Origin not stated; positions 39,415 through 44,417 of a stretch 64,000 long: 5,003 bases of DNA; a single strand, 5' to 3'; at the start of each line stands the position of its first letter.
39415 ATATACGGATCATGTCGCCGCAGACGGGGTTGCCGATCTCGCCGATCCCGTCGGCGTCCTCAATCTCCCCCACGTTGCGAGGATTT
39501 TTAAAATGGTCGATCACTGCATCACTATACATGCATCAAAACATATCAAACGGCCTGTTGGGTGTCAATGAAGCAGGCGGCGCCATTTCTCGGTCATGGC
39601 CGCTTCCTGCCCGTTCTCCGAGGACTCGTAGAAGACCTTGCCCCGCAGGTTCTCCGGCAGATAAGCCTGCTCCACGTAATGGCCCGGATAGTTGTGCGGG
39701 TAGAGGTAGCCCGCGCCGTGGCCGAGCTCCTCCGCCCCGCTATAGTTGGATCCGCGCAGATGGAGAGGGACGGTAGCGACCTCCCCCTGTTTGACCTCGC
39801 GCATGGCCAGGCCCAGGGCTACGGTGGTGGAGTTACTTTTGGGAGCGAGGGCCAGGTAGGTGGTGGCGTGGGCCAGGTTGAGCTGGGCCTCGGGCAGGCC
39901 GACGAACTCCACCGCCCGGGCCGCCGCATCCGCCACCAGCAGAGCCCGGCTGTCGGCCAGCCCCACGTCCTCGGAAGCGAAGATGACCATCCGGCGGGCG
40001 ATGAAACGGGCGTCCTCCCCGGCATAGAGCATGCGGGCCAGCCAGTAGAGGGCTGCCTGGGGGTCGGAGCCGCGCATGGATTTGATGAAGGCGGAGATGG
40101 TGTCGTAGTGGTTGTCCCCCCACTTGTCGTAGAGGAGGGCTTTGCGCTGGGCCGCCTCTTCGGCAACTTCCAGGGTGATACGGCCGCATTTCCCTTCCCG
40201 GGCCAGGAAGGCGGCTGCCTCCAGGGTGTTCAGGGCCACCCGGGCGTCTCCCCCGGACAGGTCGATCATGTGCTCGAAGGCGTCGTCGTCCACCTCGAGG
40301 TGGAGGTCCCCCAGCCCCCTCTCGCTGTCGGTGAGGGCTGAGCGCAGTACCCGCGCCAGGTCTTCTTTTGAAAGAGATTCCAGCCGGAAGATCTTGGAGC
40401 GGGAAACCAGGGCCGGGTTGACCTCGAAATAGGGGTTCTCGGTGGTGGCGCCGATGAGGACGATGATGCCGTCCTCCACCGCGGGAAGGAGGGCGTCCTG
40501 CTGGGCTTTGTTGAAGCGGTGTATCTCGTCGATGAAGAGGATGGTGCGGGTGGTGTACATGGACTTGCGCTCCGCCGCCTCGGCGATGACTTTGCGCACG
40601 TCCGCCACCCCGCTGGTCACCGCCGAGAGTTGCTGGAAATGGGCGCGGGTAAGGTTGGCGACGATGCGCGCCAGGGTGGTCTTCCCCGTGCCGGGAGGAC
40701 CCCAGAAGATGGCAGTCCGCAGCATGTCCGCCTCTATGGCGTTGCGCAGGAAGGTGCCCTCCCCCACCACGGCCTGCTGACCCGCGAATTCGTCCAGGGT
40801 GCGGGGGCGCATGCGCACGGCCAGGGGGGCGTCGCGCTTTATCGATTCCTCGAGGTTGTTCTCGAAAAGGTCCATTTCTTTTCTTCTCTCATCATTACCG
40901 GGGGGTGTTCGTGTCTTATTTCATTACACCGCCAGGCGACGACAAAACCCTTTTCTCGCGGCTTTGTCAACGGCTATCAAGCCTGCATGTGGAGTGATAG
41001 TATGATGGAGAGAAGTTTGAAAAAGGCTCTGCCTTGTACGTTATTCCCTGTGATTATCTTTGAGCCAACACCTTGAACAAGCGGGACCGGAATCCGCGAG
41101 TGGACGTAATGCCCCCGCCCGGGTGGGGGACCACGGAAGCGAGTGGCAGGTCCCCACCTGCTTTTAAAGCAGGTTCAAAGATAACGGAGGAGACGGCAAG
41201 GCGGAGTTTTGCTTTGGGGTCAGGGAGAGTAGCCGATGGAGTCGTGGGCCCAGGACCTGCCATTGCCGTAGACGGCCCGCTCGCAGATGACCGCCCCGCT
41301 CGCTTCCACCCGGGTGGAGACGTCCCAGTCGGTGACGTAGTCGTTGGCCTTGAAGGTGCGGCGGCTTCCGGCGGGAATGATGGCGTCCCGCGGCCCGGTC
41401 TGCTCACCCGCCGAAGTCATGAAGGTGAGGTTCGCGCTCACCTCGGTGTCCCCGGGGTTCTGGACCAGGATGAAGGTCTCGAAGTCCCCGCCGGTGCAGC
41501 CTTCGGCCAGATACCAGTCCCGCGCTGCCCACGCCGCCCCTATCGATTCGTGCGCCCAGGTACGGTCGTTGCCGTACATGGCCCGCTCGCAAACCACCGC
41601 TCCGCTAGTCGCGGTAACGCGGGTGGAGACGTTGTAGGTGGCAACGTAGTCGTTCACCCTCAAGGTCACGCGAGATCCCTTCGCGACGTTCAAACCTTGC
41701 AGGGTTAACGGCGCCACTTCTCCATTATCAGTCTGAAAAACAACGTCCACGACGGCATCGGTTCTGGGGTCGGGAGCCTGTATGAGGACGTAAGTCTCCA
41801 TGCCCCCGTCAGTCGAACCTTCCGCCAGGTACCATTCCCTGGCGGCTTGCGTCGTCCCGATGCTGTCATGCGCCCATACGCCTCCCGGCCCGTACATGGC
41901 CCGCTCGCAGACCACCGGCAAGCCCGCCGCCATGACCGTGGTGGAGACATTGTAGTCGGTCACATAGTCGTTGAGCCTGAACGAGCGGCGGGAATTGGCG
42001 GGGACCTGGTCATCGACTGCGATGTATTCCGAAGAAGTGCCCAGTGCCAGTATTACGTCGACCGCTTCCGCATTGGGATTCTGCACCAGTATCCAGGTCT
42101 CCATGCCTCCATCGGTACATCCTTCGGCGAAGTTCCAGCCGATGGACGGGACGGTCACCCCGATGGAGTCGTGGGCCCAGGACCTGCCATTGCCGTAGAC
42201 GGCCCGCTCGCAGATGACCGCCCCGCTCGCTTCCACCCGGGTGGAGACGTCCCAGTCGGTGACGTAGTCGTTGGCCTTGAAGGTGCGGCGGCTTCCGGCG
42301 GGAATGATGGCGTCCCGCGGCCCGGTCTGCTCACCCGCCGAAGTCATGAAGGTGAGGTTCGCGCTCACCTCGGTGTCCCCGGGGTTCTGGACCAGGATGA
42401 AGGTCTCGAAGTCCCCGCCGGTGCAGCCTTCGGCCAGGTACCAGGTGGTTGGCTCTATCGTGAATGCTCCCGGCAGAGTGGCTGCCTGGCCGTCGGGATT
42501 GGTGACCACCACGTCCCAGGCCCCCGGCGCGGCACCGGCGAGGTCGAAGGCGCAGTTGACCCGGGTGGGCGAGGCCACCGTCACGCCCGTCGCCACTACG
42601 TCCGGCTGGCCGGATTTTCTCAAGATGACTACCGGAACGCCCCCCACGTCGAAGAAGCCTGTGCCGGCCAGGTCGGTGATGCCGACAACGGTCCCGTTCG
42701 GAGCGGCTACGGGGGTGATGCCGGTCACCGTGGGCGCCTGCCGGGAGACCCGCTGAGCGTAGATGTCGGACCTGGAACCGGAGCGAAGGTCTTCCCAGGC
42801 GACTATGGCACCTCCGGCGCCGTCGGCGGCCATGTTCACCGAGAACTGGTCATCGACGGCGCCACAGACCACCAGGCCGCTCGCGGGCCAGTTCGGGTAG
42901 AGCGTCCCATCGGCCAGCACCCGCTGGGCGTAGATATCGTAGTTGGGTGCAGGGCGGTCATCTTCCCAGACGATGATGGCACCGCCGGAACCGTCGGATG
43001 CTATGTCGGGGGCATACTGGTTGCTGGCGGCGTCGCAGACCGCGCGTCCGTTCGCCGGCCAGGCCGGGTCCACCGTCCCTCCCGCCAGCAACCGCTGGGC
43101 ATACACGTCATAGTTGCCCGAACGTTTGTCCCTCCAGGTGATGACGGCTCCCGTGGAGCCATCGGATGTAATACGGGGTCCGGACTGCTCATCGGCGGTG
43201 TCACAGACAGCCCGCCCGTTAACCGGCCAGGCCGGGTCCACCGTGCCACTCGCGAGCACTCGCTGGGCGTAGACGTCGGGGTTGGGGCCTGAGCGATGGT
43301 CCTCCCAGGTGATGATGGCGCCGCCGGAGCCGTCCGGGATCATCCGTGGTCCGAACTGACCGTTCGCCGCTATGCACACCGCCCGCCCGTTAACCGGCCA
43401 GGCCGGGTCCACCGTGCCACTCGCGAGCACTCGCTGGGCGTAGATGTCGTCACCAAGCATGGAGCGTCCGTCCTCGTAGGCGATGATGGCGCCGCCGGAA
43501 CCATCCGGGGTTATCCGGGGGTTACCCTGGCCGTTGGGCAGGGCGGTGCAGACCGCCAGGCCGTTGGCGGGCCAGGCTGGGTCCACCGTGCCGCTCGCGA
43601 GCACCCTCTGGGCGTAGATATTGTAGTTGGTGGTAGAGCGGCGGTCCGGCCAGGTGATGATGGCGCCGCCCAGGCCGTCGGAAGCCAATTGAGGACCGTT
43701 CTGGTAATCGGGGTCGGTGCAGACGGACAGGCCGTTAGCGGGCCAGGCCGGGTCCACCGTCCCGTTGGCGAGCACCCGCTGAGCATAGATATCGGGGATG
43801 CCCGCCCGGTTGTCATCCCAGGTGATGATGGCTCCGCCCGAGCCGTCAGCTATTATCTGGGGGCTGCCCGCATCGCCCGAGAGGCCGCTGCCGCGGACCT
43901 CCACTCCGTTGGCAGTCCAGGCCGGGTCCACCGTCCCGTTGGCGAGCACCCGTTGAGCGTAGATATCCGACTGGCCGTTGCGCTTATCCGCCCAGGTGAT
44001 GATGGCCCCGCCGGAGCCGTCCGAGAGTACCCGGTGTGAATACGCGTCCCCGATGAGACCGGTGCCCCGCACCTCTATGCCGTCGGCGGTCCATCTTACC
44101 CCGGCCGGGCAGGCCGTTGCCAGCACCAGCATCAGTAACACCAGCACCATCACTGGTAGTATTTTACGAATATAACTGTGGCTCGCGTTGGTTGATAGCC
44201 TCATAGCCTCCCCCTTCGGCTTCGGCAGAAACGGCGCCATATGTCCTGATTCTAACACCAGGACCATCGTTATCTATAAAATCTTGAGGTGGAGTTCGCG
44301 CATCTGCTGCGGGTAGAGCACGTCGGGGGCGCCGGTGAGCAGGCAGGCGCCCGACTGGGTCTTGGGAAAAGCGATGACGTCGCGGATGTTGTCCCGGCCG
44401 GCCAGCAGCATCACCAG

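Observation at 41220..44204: Secreted ~1000-aa multi-repeat protein with a 278-bp perfect internal duplication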

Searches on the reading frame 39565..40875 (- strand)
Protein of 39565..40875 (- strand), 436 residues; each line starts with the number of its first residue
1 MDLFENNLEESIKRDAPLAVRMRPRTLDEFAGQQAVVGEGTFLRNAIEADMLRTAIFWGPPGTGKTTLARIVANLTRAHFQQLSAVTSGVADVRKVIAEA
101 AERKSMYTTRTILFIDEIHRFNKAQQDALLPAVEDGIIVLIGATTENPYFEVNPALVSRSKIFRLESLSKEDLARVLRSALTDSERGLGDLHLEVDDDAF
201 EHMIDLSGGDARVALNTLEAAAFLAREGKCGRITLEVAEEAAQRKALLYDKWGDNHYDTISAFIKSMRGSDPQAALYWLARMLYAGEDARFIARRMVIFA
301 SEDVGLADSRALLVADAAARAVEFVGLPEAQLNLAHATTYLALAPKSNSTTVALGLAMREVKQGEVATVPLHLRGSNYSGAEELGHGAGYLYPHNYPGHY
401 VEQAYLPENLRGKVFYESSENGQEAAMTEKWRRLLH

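Call 18: find_related_loci(query=window:39565-40875:-, collection=genome_contigs, flank=10000)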
Query window:39565-40875:- (436 aa) in genome_contigs; peptide patterns used: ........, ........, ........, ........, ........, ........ (x = any residue, [..] = any of these).
600 stretches matched a pattern (row limit reached: there are more); 600 encode a relative of the query (tblastn E <= 1e-3); the best 80 are kept; 80 distinct loci.
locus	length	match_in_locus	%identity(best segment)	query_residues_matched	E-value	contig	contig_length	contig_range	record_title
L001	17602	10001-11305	60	2-434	4e-169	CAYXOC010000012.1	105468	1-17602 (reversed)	MAG TPA_asm: uncultured bacterium isolate binchicken_co152_100 genome assembly, contig: NODE_218_length_105468_cov_14.40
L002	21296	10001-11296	59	2-433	2e-166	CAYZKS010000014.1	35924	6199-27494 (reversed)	MAG TPA_asm: uncultured Anaerolineales bacterium isolate SRP098346_co1_3 genome assembly, contig: NODE_719_length_35924_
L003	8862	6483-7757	60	3-427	8e-163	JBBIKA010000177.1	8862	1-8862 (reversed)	MAG: Chloroflexota bacterium isolate CYS170214_bin_175 NODE_7740_length_8862_cov_22.468037, whole genome shotgun sequenc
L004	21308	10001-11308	54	1-435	2e-160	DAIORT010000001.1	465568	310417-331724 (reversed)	MAG TPA_asm: Thermoanaerobacterales bacterium isolate CTOTU40129 NODE_5_length_465568_cov_23.614642, whole genome shotgu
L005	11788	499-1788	60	2-432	1e-158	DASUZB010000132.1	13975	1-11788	MAG TPA_asm: Actinomycetes bacterium isolate SMAG_U1911 k141_676664, whole genome shotgun sequence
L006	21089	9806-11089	56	2-429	3e-158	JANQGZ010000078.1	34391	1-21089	MAG: SAR324 cluster bacterium isolate PL23b_bin.72 k99_2886300, whole genome shotgun sequence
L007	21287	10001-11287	58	2-431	8e-157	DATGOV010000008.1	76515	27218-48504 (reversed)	MAG TPA_asm: Acidimicrobiia bacterium isolate SMAG_U10378 k141_33675, whole genome shotgun sequence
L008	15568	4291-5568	58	9-433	3e-156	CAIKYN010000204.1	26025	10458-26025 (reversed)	MAG: uncultured Spartobacteria bacterium isolate C24_bin-1875 genome assembly, contig: bin-1875:204/417, whole genome sh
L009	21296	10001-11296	57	1-436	2e-155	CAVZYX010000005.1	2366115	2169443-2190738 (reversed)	MAG: uncultured Actinomycetes bacterium isolate MFD04212.bin.1.177 genome assembly, contig: contig_3555, whole genome sh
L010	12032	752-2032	58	1-427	6e-154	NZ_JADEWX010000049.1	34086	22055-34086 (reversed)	Nodosilinea sp. LEGE 07088 NODE_101_length_34086_cov_69.6912, whole genome shotgun sequence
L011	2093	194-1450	58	17-432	3e-165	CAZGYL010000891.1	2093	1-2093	MAG TPA_asm: uncultured Planctomycetia bacterium isolate binchicken_co6_198 genome assembly, contig: NODE_79639_length_2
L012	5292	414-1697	52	3-429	6e-155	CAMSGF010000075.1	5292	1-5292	MAG TPA_asm: uncultured Eubacteriaceae bacterium isolate SRR12358609_bin.1_metawrap_v1.3_MAG genome assembly, contig: NO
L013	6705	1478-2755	57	2-427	3e-153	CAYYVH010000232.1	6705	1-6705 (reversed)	MAG TPA_asm: uncultured Anaerolineales bacterium isolate binchicken_co275_18 genome assembly, contig: NODE_20252_length_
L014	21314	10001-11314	55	1-432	3e-152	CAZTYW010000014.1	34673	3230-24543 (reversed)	MAG TPA_asm: uncultured Dehalococcoidia bacterium isolate SRP239594_co1_177 genome assembly, contig: NODE_285_length_346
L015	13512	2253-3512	55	2-419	9e-152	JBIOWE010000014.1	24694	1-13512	MAG: Patescibacteria group bacterium isolate MAG090 k127_3530512, whole genome shotgun sequence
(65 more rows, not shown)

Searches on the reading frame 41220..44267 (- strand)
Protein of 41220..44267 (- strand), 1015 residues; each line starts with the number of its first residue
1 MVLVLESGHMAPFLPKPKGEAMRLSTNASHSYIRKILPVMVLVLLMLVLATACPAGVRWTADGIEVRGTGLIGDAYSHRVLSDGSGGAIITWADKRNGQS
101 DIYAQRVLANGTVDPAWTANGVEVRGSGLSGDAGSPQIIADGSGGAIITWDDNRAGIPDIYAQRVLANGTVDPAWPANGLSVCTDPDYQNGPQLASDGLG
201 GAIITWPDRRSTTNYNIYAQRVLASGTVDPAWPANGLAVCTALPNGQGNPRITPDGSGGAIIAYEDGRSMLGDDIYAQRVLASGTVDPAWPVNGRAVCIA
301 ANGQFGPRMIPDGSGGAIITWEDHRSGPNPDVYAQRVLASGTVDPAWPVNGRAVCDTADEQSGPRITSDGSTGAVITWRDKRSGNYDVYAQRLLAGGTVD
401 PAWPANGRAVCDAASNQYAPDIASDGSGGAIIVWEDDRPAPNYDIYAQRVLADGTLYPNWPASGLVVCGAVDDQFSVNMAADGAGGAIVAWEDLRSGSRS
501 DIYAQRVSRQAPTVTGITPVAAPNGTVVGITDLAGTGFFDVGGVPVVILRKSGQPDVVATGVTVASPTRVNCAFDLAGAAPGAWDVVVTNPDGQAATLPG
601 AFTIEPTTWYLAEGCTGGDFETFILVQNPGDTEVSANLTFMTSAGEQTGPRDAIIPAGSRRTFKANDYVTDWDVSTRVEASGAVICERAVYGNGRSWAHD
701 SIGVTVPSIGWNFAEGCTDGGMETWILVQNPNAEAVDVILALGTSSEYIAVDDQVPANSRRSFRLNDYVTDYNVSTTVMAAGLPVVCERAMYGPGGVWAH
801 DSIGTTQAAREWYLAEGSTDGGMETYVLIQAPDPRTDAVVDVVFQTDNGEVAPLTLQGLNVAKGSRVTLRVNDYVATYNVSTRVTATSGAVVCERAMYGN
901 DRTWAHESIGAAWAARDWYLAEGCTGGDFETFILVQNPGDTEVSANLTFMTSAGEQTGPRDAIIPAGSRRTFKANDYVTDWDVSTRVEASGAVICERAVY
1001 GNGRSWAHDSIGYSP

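Call 4: search_protein_families(library=pfam, proteins=[window:41220-44204:-], max_evalue=1)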
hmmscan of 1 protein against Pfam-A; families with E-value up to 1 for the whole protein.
window:41220-44204:- (994 aa): 4 families
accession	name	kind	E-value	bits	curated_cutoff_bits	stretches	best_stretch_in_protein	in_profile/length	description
PF17164.10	DUF5122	-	0.00015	22.3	27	0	71-94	11-34/36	Domain of unknown function (DUF5122) beta-propeller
PF25645.1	Seadorna_VP8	-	0.066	12.9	27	0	702-737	144-179/295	Seadornavirus outer capsid protein VP8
PF19344.4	TetR_C_32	-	0.074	13.6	27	0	877-901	78-107/139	Tetracyclin repressor-like, C-terminal domain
PF24053.1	DUF7356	-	0.079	13.4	27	0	600-622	36-58/105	Domain of unknown function (DUF7356)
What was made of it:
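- On ASRAH superfamily / Pfam DUF5719: The whole-protein scan missed it (call 4).
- Checked: The whole-protein scan had missed it (call 4).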

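Call 5: search_protein_families(library=ncbifam, proteins=[window:41220-44204:-], max_evalue=1)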
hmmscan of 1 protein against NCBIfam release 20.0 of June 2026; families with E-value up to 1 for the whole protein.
window:41220-44204:- (994 aa): 5 families
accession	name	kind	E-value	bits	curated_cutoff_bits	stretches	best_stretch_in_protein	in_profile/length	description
TIGR04275.1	beta_prop_Msarc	repeat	8.1e-14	51.1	85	4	66-83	18-35/40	beta-propeller repeat protein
TIGR02608.1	delta_60_rpt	domain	1.6e-08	34.3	76.5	0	361-392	23-54/55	delta-60 repeat domain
NF053835.1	PDIAV_lipo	equivalog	0.0012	18.3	90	1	393-421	86-115/458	PDIAV motif-containing lipoprotein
NF048002.1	spike_base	equivalog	0.089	13.1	28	0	177-206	47-76/85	spike base protein, RCAP_Rcc01079 family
NF058597.1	CoaZ_rpt_PGGG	domain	0.47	10.6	30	0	830-867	19-56/88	choice-of-anchor Z repeating domain-containing protein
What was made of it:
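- On Named propeller repeat families (TIGR04275 beta_prop_Msarc, TIGR02608 delta-60, Pfam DUF5122): 51.1 against 85; 34.3 against 76.5; 22.3 against 27 (calls 4, 5).
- Tried and rejected: The whole-protein Pfam and NCBIfam scans gave only sub-threshold propeller repeats (calls 4, 5).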

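Call 7: search_solved_structures(query=window:41220-44204:-, max_evalue=1, show_alignments=2)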
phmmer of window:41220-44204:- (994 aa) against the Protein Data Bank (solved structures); distinct sequences matched with E-value up to 1: 1.
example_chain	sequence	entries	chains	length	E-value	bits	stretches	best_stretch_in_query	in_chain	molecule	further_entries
3tl2_A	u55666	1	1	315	0.91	10.7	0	495-571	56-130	Malate dehydrogenase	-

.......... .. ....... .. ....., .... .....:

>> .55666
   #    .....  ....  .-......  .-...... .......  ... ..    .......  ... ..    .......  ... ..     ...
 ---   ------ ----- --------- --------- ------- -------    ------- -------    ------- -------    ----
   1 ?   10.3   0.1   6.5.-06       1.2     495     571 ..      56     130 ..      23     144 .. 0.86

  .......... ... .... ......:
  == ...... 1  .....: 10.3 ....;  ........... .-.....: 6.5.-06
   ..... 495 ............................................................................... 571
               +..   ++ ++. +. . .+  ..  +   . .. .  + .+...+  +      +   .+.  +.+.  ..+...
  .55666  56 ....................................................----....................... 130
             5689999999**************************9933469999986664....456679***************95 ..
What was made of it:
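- Tried and rejected: A PDB sequence search with the whole protein found nothing (call 7).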

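Call 20: list_cluster_members(proteins=[window:41220-44267:-, window:41220-44204:-, window:39565-40875:-, window:44274-46031:-])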
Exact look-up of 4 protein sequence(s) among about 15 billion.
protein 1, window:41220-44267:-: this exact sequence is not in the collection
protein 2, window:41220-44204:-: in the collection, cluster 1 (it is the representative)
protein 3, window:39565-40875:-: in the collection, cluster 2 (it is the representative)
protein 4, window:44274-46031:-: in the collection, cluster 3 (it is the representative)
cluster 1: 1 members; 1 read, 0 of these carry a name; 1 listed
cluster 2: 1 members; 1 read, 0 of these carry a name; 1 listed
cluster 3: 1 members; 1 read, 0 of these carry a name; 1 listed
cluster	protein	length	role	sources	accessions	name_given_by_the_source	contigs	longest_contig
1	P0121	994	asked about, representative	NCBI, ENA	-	-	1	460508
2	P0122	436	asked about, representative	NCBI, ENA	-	-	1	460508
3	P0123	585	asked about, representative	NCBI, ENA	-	-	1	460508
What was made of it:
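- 41220..44204 (-): Complete gene, 994 aa plus stop (stop codon 41220-41222). The exact 994-aa product is in the public collection as a singleton on one 460,508-bp contig (call 20).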

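Call 21: find_encoding_contigs(protein=P0121, flank=10000, max_places=4)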
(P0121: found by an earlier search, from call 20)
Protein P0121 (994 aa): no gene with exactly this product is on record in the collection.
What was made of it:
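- The protein and its neighbours are known from a single contig only (call 20), and no independent assembly was found (call 21).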
